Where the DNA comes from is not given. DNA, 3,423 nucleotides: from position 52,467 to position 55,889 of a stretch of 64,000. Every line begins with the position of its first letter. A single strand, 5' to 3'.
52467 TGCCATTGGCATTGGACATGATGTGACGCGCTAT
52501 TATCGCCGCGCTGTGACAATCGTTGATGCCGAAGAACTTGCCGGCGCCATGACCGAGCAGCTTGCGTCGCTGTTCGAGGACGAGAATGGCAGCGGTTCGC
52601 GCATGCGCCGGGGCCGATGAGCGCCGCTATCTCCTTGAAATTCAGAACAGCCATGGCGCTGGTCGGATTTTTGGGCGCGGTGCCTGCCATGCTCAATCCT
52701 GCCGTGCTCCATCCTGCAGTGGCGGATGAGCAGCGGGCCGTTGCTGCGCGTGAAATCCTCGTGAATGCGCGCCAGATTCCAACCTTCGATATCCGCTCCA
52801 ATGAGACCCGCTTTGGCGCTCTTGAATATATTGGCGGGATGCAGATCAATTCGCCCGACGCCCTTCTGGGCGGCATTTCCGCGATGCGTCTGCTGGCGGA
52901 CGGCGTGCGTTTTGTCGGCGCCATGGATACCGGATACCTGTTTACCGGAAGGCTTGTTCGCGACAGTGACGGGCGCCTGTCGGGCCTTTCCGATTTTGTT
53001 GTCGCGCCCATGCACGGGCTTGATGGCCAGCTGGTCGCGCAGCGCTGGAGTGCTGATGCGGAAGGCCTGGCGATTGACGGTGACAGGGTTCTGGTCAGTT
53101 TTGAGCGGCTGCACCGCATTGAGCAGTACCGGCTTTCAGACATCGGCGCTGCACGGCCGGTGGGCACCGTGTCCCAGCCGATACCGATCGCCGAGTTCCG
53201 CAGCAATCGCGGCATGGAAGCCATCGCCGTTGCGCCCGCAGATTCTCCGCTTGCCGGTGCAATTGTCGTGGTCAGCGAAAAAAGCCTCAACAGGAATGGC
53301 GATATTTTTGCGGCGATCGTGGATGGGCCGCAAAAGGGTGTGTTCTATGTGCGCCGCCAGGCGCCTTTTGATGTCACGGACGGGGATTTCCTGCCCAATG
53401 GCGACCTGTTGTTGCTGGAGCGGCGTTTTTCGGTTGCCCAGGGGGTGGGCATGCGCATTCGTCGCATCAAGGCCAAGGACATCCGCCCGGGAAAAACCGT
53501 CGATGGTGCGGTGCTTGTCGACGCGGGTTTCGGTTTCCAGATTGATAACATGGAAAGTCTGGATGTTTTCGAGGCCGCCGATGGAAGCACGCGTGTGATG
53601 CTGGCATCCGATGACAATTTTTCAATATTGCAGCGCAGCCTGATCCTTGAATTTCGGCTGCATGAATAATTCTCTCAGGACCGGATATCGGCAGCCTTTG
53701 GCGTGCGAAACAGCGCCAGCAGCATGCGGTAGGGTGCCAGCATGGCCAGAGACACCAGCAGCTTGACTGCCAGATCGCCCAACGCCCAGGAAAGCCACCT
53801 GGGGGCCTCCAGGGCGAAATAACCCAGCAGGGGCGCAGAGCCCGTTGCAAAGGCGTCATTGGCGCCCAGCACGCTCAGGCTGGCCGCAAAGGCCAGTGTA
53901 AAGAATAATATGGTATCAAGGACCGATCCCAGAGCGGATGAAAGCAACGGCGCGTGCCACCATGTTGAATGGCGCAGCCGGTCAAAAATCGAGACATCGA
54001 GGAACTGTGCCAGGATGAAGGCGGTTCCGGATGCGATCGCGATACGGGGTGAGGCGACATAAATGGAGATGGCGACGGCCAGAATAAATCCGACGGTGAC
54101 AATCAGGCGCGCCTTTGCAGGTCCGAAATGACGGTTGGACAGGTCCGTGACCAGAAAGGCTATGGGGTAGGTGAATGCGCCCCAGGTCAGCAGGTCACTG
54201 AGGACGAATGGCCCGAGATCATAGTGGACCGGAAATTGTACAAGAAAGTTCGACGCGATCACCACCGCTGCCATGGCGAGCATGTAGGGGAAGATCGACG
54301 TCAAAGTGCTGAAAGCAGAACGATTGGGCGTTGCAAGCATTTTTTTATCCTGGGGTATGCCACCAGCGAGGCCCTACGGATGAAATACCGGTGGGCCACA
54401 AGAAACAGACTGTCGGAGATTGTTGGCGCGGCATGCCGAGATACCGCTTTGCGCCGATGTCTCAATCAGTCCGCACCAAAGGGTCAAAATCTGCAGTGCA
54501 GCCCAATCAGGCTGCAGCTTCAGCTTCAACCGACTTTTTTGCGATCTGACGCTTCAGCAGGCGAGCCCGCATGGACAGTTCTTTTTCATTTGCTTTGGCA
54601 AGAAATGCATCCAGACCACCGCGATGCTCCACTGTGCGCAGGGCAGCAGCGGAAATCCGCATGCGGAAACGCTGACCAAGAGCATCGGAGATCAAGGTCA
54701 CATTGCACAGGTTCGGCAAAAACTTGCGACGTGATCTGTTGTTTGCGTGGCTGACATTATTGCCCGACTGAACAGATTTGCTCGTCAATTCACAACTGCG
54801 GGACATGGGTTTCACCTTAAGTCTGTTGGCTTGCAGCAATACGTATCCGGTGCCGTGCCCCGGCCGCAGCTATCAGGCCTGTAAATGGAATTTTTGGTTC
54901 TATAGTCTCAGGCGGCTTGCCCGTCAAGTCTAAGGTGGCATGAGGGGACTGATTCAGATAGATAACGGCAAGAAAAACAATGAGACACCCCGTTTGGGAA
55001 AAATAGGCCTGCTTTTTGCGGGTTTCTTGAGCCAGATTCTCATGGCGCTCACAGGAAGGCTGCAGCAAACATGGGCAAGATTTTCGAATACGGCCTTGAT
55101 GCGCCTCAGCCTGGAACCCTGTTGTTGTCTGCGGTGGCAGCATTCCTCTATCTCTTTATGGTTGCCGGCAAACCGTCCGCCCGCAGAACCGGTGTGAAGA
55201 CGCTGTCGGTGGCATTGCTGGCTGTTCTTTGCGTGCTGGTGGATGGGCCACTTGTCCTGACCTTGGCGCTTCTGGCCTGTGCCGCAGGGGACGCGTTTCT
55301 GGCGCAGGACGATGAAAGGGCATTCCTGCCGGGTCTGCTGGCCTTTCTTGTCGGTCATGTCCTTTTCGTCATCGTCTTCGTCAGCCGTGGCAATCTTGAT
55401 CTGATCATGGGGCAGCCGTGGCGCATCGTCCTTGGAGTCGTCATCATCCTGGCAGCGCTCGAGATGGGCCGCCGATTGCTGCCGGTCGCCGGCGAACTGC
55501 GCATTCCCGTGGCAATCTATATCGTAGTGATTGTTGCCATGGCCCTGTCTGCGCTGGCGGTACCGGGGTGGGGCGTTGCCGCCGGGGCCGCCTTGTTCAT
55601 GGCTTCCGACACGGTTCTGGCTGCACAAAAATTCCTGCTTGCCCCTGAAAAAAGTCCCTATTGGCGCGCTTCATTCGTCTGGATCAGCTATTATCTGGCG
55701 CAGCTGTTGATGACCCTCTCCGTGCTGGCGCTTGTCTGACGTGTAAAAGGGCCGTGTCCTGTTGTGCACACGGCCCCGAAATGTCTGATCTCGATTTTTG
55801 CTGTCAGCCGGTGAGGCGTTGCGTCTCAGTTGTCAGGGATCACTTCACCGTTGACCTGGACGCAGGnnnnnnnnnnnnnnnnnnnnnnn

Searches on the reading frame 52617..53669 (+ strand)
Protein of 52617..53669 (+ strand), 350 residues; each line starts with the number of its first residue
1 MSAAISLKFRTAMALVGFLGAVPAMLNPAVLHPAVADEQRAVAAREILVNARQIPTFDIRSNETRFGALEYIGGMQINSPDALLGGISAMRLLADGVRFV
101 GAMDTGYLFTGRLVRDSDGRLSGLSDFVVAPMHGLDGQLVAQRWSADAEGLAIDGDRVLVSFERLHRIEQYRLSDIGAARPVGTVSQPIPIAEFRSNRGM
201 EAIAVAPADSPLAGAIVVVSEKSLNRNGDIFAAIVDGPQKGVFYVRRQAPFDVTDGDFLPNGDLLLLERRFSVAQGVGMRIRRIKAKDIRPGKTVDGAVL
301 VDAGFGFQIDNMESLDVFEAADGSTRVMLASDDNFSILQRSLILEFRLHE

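Call 3: search_protein_families(library=pfam, proteins=[window:52617-53669:+])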
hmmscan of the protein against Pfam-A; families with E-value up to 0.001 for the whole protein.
window:52617-53669:+ (350 aa): 1 family
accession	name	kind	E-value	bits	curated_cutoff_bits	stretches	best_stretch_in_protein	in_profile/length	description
PF13449.12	Phytase-like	-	3.7e-38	132.5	27.6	1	84-335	3-284/284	Esterase-like activity of phytase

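Call 4: search_protein_families(library=ncbifam, proteins=[window:52617-53669:+])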
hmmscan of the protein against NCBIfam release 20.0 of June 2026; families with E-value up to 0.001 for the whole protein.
window:52617-53669:+ (350 aa): 0 families

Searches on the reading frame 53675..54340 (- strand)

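Call 3: search_protein_families(library=pfam, proteins=[window:53675-54340:-])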
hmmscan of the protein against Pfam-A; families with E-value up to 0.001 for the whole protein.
window:53675-54340:- (221 aa): 1 family
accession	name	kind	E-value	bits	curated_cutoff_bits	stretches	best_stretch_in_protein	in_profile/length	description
PF02592.20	Vut_1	-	1.7e-22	80.9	27.2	2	93-202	61-147/152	Putative vitamin uptake transporter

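Call 4: search_protein_families(library=ncbifam, proteins=[window:53675-54340:-])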
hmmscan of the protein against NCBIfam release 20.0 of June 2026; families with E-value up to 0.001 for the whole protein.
window:53675-54340:- (221 aa): 2 families
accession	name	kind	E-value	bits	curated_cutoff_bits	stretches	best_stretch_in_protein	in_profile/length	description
NF008406.0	PRK11212.1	equivalog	2.2e-31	109.1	252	2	98-210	109-204/221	7-cyano-7-deazaguanine/7-aminomethyl-7-deazaguanine transporter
TIGR00697.1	TIGR00697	equivalog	1e-26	94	50.95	2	93-197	97-184/201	queuosine precursor transporter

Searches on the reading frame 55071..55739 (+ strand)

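Call 3: search_protein_families(library=pfam, proteins=[window:55071-55739:+])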
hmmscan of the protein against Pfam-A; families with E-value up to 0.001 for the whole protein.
window:55071-55739:+ (222 aa): 1 family
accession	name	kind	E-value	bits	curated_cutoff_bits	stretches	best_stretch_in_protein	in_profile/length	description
PF07947.19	YhhN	-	3.6e-36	125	25.6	1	39-218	2-182/182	YhhN family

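Call 4: search_protein_families(library=ncbifam, proteins=[window:55071-55739:+])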
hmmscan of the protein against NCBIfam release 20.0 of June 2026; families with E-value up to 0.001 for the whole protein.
window:55071-55739:+ (222 aa): 0 families
